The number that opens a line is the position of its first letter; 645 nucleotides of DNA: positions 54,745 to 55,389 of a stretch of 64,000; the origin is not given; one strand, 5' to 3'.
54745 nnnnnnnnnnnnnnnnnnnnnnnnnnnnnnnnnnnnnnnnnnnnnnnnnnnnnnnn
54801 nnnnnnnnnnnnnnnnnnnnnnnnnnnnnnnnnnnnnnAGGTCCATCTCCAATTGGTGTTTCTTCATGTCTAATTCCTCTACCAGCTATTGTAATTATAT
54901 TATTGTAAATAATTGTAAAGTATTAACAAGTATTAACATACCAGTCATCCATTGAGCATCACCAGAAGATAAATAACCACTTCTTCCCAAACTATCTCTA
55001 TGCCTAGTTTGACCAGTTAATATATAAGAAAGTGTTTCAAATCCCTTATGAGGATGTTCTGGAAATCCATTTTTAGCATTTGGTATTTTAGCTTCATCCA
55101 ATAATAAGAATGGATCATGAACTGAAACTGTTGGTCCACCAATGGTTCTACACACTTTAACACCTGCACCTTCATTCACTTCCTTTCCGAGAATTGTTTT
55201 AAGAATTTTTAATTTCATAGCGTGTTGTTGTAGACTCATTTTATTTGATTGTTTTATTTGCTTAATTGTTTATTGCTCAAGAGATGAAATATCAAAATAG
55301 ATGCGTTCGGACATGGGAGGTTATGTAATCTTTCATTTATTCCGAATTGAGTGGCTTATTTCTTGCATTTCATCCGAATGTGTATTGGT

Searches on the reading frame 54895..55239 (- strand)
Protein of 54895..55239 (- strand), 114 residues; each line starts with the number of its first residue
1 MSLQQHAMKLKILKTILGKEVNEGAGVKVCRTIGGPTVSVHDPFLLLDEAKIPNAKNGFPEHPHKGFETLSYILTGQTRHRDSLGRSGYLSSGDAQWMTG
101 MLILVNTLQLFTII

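Call 21: search_protein_families(library=pfam, proteins=[window:54895-55239:-], max_evalue=0.001)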
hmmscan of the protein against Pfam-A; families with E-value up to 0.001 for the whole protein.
window:54895-55239:- (114 aa): 1 family
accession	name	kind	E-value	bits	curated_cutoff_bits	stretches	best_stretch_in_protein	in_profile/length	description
PF02678.22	Pirin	-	9.6e-18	64.6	26.1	1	28-100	3-84/108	Pirin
